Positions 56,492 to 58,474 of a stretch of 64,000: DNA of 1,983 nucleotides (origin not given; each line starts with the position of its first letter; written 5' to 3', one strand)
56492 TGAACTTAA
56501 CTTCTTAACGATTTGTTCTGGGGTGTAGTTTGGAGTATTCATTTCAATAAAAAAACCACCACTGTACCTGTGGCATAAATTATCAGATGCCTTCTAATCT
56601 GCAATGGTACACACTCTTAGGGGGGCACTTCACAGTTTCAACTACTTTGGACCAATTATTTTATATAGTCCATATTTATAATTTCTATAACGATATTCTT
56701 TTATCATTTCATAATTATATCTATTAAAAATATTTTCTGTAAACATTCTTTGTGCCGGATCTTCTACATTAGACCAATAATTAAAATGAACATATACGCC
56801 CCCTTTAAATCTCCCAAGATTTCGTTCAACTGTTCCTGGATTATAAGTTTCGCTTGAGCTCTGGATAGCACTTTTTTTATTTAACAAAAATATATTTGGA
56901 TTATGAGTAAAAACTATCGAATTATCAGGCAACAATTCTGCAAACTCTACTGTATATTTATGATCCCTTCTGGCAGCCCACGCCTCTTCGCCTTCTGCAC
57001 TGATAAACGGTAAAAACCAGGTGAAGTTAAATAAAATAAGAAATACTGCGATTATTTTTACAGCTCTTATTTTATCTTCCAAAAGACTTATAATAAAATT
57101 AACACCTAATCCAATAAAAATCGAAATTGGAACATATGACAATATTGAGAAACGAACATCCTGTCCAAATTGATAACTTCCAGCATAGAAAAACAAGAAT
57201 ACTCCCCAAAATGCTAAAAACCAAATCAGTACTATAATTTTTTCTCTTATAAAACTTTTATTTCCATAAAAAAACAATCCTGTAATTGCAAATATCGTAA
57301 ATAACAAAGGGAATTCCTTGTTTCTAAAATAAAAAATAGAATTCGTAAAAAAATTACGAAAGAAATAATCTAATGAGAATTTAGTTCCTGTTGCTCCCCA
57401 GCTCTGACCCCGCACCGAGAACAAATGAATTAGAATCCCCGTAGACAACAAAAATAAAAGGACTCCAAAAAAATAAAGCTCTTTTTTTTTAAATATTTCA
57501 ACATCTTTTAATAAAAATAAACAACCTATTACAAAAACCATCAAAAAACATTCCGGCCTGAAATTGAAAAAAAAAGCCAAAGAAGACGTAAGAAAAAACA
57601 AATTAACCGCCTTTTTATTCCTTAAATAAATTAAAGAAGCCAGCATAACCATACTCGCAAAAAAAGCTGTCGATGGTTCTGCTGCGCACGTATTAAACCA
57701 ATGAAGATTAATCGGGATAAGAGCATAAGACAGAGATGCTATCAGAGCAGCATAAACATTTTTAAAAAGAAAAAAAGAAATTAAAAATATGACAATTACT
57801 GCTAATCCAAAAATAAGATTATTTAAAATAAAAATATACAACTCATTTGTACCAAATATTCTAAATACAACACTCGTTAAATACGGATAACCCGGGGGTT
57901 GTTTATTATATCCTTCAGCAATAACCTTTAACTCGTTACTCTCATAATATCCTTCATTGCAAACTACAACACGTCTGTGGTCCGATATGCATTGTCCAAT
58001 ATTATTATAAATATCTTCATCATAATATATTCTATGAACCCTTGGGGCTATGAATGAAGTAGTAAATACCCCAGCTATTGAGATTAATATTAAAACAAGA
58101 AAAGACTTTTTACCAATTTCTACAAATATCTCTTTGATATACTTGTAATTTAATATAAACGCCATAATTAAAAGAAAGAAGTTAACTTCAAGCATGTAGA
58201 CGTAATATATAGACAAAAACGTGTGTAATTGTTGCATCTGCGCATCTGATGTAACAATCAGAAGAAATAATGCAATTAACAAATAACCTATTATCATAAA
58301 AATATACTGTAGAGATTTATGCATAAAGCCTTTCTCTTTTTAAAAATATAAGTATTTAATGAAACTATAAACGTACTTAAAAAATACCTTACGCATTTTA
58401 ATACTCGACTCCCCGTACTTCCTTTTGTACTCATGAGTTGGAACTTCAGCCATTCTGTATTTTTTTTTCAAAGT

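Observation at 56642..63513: AT-rich five-gene island next to the flagellin locus: carbamoyltransferase, GT-C, radical-SAM/SPASM, polyprenol-P-sugar-synthase-like GT2, GT-C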

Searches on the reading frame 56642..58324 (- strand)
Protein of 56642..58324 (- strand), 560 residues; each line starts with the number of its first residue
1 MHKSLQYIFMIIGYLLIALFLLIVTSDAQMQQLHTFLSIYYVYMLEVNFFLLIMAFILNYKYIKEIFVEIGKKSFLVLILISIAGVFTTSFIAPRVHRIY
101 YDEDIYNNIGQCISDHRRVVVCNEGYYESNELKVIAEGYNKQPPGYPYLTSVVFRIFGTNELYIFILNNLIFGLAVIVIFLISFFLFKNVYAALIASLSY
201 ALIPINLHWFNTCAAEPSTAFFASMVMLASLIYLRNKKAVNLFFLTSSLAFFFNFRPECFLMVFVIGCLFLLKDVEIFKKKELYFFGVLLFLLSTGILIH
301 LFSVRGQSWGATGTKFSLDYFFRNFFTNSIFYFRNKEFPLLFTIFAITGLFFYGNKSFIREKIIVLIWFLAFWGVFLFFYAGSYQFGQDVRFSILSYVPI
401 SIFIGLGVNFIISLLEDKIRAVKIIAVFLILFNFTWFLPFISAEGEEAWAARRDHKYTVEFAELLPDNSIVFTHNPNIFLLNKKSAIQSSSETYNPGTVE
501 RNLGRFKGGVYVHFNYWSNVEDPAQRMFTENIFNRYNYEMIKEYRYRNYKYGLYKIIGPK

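Call 3: search_protein_families(library=pfam, proteins=[window:56642-58324:-], max_evalue=0.01)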
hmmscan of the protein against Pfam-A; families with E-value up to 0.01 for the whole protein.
window:56642-58324:- (560 aa): 1 family
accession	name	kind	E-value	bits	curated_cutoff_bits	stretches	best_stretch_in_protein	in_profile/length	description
PF13231.12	PMT_2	-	3.6e-10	40.7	26.1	1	141-293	1-152/160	Dolichyl-phosphate-mannose-protein mannosyltransferase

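Call 4: search_protein_families(library=ncbifam, proteins=[window:56642-58324:-], max_evalue=0.01)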
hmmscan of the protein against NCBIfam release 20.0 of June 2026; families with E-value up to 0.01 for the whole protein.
window:56642-58324:- (560 aa): 0 families

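Call 8: find_homologous_proteins(query=window:56642-58324:-)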
Query window:56642-58324:- (560 aa): 238 proteins with E <= 0.001 among 8000 candidates; the best 120 are listed.
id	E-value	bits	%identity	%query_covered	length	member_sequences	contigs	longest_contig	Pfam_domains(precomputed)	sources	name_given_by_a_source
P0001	0.0e+0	1233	100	100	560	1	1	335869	PF13231.13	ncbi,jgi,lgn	-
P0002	1.1e-280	950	74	100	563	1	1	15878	PF13231.13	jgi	jgi:hypothetical protein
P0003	1.2e-271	921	71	100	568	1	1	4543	PF13231.13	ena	-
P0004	2.0e-266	903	71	100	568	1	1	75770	PF13231.13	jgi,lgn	-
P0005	3.9e-262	889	71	100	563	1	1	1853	PF13231.13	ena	-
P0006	1.0e-261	888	71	100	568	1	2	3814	PF13231.13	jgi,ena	-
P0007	2.2e-260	884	71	97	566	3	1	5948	PF13231.13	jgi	-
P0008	1.9e-244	831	69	95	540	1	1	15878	PF13231.13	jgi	jgi:hypothetical protein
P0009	1.1e-243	828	67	95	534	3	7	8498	PF13231.13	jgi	-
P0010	2.1e-243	828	63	100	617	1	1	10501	PF13231.13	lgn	-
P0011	2.9e-243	827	68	95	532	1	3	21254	PF13231.13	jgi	-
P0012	5.9e-243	826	67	95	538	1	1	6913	PF13231.13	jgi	jgi:hypothetical protein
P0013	2.8e-242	824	68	95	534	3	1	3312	PF13231.13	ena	-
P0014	3.0e-242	824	67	95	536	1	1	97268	PF13231.13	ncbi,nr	ncbi:MAG: glycosyltransferase family 39 protein [Sedimentisphaerales bacterium]|nr:glycosyltransfera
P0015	3.4e-242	824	66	95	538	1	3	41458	PF13231.13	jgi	jgi:hypothetical protein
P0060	1.9e-210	719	57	99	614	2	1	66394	PF13231.13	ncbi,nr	ncbi:MAG: glycosyltransferase family 39 protein [Spirochaetales bacterium]|nr:glycosyltransferase fa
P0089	1.3e-137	478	44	97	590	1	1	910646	PF13231.13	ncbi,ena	-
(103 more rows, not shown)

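Call 10: find_encoding_contigs(protein=P0014, flank=10000, max_places=2)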
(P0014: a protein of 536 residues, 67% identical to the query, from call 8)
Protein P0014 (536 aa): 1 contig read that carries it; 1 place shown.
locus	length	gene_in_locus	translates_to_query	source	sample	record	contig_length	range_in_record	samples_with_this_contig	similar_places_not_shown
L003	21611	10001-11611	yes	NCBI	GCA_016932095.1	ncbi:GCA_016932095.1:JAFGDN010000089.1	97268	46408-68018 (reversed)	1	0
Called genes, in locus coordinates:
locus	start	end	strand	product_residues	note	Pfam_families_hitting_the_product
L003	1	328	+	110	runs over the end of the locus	PF03551:PadR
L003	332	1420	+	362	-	PF13211:DUF4019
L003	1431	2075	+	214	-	PF07853:DUF1648, PF13630:SdpI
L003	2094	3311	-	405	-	PF00079:Serpin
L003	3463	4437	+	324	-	-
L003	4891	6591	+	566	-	PF02543:Carbam_trans_N, PF16861:Carbam_trans_C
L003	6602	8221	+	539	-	PF13231:PMT_2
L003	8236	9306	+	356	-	PF04055:Radical_SAM, PF13186:SPASM (weak)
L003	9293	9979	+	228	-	PF00535:Glycos_transf_2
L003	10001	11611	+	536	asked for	PF13231:PMT_2 (weak)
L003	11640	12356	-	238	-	PF00733:Asn_synthase (weak), PF06508:QueC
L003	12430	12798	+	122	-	PF01227:GTP_cyclohydroI (weak), PF14489:QueF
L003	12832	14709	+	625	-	PF22842:Pel9A-like_beta_helix (weak), PF05048:NosD, PF13229:Beta_helix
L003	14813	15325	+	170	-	-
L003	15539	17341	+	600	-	PF05693:Glycogen_syn (faint)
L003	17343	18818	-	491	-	PF02347:GDC-P, PF21478:GcvP2_C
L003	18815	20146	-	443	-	PF02347:GDC-P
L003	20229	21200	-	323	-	-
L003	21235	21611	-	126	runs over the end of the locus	PF01597:GCV_H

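Call 11: find_encoding_contigs(protein=P0060, flank=10000, max_places=2)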
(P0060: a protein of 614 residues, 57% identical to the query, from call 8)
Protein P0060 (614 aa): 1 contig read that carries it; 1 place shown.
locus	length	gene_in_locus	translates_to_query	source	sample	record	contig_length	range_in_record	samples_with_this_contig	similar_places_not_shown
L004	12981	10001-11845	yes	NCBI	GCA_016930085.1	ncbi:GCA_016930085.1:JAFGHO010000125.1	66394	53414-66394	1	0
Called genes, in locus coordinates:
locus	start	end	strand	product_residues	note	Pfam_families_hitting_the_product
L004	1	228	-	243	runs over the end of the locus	-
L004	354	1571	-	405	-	PF08534:Redoxin (weak)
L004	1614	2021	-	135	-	PF22544:HYDIN_VesB_CFA65-like_Ig, PF07610:DUF1573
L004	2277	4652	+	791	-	PF12799:LRR_4 (weak), PF13855:LRR_8, PF12799:LRR_4, PF12799:LRR_4, PF14580:LRR_9, PF12799:LRR_4, PF23598:LRR_14, PF12799:LRR_4, +8 more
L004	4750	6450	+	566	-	PF02543:Carbam_trans_N, PF22521:HypF_C_2 (faint), PF16861:Carbam_trans_C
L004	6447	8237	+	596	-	PF13231:PMT_2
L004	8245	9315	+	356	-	PF04055:Radical_SAM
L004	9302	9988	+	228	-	PF00535:Glycos_transf_2, PF13641:Glyco_tranf_2_3 (weak), PF12804:NTP_transf_3 (weak)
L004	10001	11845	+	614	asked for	PF13231:PMT_2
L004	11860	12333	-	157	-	PF04138:GtrA_DPMS_TM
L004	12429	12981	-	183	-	PF21087:Glyco_hydro_134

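Call 12: find_encoding_contigs(protein=P0089, flank=10000, max_places=2)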
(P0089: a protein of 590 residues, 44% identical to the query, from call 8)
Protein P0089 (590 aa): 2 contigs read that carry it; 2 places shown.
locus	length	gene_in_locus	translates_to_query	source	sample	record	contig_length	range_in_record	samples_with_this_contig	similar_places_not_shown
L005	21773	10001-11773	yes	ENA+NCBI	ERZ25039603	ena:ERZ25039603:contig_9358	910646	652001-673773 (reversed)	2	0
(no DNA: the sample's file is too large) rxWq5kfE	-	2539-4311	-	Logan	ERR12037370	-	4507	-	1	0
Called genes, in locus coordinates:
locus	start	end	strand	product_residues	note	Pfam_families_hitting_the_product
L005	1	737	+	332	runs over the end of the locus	PF06267:DUF1028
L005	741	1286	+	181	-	-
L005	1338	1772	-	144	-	PF25164:CoiA_N (faint)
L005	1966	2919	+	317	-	-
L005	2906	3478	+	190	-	-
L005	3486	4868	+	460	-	PF22544:HYDIN_VesB_CFA65-like_Ig (faint), PF21959:DUF6923 (faint), PF14339:DUF4394 (faint), PF18962:Por_Secre_tail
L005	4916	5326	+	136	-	PF07366:SnoaL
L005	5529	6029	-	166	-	-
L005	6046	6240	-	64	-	-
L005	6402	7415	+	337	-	PF04055:Radical_SAM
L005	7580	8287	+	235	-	PF00535:Glycos_transf_2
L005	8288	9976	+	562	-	PF02543:Carbam_trans_N, PF22521:HypF_C_2 (weak), PF16861:Carbam_trans_C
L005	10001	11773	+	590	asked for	PF13231:PMT_2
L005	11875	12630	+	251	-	-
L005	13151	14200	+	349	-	PF11138:DUF2911, PF07719:TPR_2 (faint), PF00515:TPR_1 (faint), PF13181:TPR_8 (faint), PF13176:TPR_7 (faint), PF21033:RMD1-3 (weak)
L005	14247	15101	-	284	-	-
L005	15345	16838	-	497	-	-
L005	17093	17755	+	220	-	PF01694:Rhomboid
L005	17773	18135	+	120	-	PF02627:CMD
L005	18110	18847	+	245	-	PF01979:Amidohydro_1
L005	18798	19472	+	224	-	PF01979:Amidohydro_1, PF07969:Amidohydro_3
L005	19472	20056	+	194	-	PF01725:Ham1p_like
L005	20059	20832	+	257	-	-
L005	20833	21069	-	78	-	PF01209:Ubie_methyltran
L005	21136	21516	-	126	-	PF01209:Ubie_methyltran, PF08241:Methyltransf_11, PF13649:Methyltransf_25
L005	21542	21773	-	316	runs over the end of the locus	PF14378:PAP2_3, PF01569:PAP2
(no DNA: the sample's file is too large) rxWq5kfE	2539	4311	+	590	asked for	PF13231:PMT_2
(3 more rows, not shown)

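Call 13: search_solved_structures(query=window:56642-58324:-, max_evalue=1)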
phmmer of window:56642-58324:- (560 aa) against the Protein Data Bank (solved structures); distinct sequences matched with E-value up to 1: 0.

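Call 20: find_related_loci(query=A1, collection=genome_contigs, flank=10000)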
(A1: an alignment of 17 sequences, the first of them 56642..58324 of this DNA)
Query A1 (560 aa) in genome_contigs; peptide patterns used: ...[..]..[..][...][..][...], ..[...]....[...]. (x = any residue, [..] = any of these).
316 stretches matched a pattern; 208 encode a relative of the query (tblastn E <= 1e-3); the best 80 are kept; 78 distinct loci.
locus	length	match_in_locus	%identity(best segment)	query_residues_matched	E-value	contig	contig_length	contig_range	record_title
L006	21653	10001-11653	65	6-560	0e+0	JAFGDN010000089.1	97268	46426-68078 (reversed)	MAG: Sedimentisphaerales bacterium isolate Zod_Metabat.1177 k87_13820892, whole genome shotgun sequence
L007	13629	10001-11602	69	27-560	0e+0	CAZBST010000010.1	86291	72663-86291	MAG TPA_asm: uncultured Pirellulales bacterium isolate SRP323688_co1_230 genome assembly, contig: NODE_555_length_86291_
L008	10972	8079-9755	64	1-560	0e+0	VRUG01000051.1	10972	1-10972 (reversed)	MAG: Planctomycetota bacterium isolate MohnsGC08_bin181 NODE_60_length_10972_cov_18.393850, whole genome shotgun sequenc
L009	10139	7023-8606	66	31-560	0e+0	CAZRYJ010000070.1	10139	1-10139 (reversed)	MAG TPA_asm: uncultured bacterium isolate SRP214966_co4_28 genome assembly, contig: NODE_7360_length_10139_cov_18.932963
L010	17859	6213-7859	63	13-560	0e+0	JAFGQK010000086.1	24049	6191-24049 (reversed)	MAG: Spirochaetales bacterium isolate Zod_Metabat.749 k87_2537784, whole genome shotgun sequence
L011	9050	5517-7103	65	31-560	0e+0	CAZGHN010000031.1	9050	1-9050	MAG TPA_asm: uncultured bacterium isolate SRP323688_co1_166 genome assembly, contig: NODE_11310_length_9050_cov_19.46959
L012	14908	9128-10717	64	31-560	0e+0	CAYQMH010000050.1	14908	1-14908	MAG TPA_asm: uncultured bacterium isolate binchicken_co34_518 genome assembly, contig: NODE_6672_length_14908_cov_28.224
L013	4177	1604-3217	61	26-560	0e+0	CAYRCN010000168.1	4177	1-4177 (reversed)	MAG TPA_asm: uncultured bacterium isolate binchicken_co89_629 genome assembly, contig: NODE_47643_length_4177_cov_7.9007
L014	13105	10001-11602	62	31-560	0e+0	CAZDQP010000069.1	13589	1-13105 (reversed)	MAG TPA_asm: uncultured Pirellulales bacterium isolate SRP323688_co1_236 genome assembly, contig: NODE_7041_length_13589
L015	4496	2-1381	63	104-560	0e+0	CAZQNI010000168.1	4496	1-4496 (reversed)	MAG TPA_asm: uncultured bacterium isolate binchicken_co34_231 genome assembly, contig: NODE_35493_length_4496_cov_7.0396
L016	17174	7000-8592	63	30-560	0e+0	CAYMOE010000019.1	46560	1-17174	MAG TPA_asm: uncultured Pirellulales bacterium isolate binchicken_co173_503 genome assembly, contig: NODE_2633_length_46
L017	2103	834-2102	61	31-455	0e+0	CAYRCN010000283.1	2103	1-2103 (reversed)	MAG TPA_asm: uncultured bacterium isolate binchicken_co89_629 genome assembly, contig: NODE_125912_length_2103_cov_6.900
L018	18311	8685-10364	69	1-560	0e+0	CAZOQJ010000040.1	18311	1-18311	MAG TPA_asm: uncultured Pirellulales bacterium isolate binchicken_co196_100 genome assembly, contig: NODE_3804_length_18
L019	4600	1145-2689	47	43-556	8e-141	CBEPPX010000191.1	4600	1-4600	MAG TPA_asm: uncultured Ignavibacteriales bacterium isolate SRR7614708_concoct_49 genome assembly, contig: ERZ25083860.6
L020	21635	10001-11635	44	13-556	3e-136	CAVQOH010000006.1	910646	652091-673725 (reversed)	MAG: uncultured Ignavibacteriales bacterium isolate MFD09964.bin.1.236 genome assembly, contig: contig_9358, whole genom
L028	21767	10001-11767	39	1-556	2e-130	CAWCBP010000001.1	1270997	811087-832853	MAG: uncultured delta proteobacterium isolate MFD03899.bin.1.233 genome assembly, contig: contig_13312, whole genome sho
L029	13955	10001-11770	40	1-556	4e-130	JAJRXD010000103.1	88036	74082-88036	MAG: Deltaproteobacteria bacterium isolate Dive96_bin3.122 k141_2723195, whole genome shotgun sequence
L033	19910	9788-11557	39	1-556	1e-128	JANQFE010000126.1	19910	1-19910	MAG: Thermodesulfobacteriota bacterium isolate PL23a_bin.71 k99_2920620, whole genome shotgun sequence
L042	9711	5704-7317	38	31-556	6e-122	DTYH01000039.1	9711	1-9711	MAG TPA_asm: Desulfobacterales bacterium isolate UWMA-0216 k99_1249176, whole genome shotgun sequence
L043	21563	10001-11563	41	43-556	1e-121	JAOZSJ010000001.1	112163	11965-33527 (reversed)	MAG: Desulfobacterales bacterium isolate GMC6.metabat2.155 GMC6_28_length_112163_cov_14.034957, whole genome shotgun seq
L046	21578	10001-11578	37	31-556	2e-120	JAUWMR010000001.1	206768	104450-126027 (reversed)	MAG: Desulfobacteraceae bacterium isolate CSMAG_2403 CSMAG_2403_k141_478507_length_206768_cov_16.9616, whole genome shot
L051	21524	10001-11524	40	45-554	4e-117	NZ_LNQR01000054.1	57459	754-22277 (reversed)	Candidatus Magnetominusculus xianensis strain HCH-1 contig054, whole genome shotgun sequence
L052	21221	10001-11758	38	7-556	3e-117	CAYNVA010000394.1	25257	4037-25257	MAG TPA_asm: uncultured Thermodesulfobacteriota bacterium isolate binchicken_co255_249 genome assembly, contig: k141_117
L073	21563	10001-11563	39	64-556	3e-108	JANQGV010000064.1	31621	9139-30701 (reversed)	MAG: Thermodesulfobacteriota bacterium isolate PL23b_bin.63 k99_384141, whole genome shotgun sequence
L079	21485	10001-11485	40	91-556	2e-106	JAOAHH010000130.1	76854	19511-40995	MAG: Thermodesulfobacteriota bacterium isolate SKW55 k141_363847, whole genome shotgun sequence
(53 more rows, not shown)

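Call 24: search_protein_families(library=pfam, proteins=[L028:6710-8164:+, L051:6683-8140:+, L051:11558-12199:+, L051:12196-12606:+, L028:12424-13221:+, L028:13221-14213:+, L028:3185-5590:-, L051:12717-14345:-], max_evalue=0.01)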
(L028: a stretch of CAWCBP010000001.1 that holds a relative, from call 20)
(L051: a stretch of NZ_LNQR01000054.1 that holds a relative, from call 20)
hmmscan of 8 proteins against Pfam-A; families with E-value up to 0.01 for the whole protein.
L028:6710-8164:+ (484 aa): 2 families
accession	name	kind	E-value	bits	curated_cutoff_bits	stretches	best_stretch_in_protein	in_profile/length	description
PF04055.27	Radical_SAM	-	1.3e-29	103.9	29.5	1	220-380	3-165/166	Radical SAM superfamily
PF02310.24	B12-binding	-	3e-13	50.1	32.1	1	41-154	10-121/121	B12 binding domain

L051:6683-8140:+ (485 aa): 2 families
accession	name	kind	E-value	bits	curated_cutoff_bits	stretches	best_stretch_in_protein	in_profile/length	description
PF04055.27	Radical_SAM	-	3.4e-21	76.6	29.5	1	216-375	3-164/166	Radical SAM superfamily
PF02310.24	B12-binding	-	8.3e-11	42.2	32.1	1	35-142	11-116/121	B12 binding domain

L051:11558-12199:+ (213 aa): 1 family
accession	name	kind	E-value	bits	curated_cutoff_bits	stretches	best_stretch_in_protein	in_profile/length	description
PF01618.21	MotA_ExbB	-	4.9e-26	91.4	22.9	1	82-193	12-126/127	MotA/TolQ/ExbB proton channel family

L051:12196-12606:+ (136 aa): 1 family
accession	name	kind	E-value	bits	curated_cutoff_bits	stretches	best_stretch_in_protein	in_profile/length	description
PF02472.21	ExbD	-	5.8e-22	78.6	25.4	1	9-130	3-125/128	Biopolymer transport protein ExbD/TolR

L028:12424-13221:+ (265 aa): 1 family
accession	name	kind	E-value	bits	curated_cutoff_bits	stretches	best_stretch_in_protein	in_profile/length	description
PF01791.15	DeoC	-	2.1e-73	247.2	23.8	1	19-235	1-229/229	DeoC/LacD family aldolase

L028:13221-14213:+ (330 aa): 4 families
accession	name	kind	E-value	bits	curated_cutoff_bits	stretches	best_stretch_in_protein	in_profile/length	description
PF01959.21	DHQS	-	3.3e-132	441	22.2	1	2-330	1-344/344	3-dehydroquinate synthase II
PF01729.25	QRPTase_C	-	0.0044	17.2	23.1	1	97-153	77-130/169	Quinolinate phosphoribosyl transferase, C-terminal domain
PF04225.17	LysM_OapA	-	0.0056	17.2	22.3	0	217-246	26-55/85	Opacity-associated protein A LysM-like domain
PF02662.21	FlpD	-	0.0062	17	22.3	0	13-33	41-60/123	Methyl-viologen-reducing hydrogenase, delta subunit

L028:3185-5590:- (801 aa): 12 families
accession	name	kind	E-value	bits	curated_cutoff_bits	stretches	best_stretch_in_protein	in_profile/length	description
PF05362.19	Lon_C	-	3.6e-95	317.8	21.1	1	577-779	2-204/205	Lon protease (S16) C-terminal proteolytic domain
PF02190.22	LON_substr_bdg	-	1.4e-47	162.7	28.7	1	16-209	2-200/200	ATP-dependent protease La (LON) substrate-binding domain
PF00004.35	AAA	-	1.5e-23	84.1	21.2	1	359-497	1-127/131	ATPase family associated with various cellular activities (AAA)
PF22667.2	Lon_lid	-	5.1e-20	71.3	27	1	520-571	1-52/57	Lon protease AAA+ ATPase lid domain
PF13541.12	ChlI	-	3.5e-09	37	27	1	620-747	1-121/121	Subunit ChlI of Mg-chelatase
PF07728.20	AAA_5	-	2e-06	28.3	22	1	359-493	2-139/139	AAA domain (dynein-related subfamily)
PF03193.22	RsgA_GTPase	-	0.00026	21.3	30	1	319-388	71-138/174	RsgA GTPase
PF08298.17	AAA_PrkA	-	0.0005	19.7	25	1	319-380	50-109/358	PrkA AAA domain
PF07724.20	AAA_2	-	0.00079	19.9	27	1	360-490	7-134/166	AAA domain (Cdc48 subfamily)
PF05496.18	RuvB_N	-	0.0018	18.5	27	1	332-389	10-66/159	Holliday junction DNA helicase RuvB P-loop domain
PF13401.12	AAA_22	-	0.0035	18.1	27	0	357-435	6-96/130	AAA domain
PF13191.12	AAA_16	-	0.0047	17.9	32.6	0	355-390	24-52/167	AAA ATPase domain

L051:12717-14345:- (542 aa): 5 families
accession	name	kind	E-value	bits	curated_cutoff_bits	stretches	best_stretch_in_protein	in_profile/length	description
PF01676.23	Metalloenzyme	-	1.4e-70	238.1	24.3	1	19-529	3-251/252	Metalloenzyme superfamily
PF06415.18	iPGM_N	-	7.4e-57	192.8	27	1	96-318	1-216/217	BPG-independent PGAM N-terminus (iPGM_N)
PF01663.27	Phosphodiest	-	5e-06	26.8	23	1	362-472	106-224/342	Type I phosphodiesterase / nucleotide pyrophosphatase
PF00245.25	Alk_phosphatase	-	0.00015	21.3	24.4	1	400-507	242-354/423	Alkaline phosphatase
PF00884.28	Sulfatase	-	0.00032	20.6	25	1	431-498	201-273/301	Sulfatase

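Call 25: list_cluster_members(proteins=[window:56642-58324:-, window:61813-63513:-, window:54996-55811:-, window:39210-42140:+, window:46710-48875:+])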
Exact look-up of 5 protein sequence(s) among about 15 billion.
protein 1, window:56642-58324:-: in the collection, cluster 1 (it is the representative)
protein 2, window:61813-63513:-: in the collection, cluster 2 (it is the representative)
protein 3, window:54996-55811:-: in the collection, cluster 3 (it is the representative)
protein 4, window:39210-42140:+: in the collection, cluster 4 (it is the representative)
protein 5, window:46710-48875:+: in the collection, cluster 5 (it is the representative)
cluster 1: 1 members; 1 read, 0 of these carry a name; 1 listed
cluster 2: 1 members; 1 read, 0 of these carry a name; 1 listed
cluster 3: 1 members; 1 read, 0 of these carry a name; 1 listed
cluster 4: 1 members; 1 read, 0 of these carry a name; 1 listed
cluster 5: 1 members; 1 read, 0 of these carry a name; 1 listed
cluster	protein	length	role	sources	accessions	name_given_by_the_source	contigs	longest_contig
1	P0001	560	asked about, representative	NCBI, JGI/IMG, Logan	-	-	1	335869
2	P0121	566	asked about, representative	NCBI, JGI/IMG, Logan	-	-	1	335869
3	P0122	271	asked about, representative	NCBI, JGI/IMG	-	-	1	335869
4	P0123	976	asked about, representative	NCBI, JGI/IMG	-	-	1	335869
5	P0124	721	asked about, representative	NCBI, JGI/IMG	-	-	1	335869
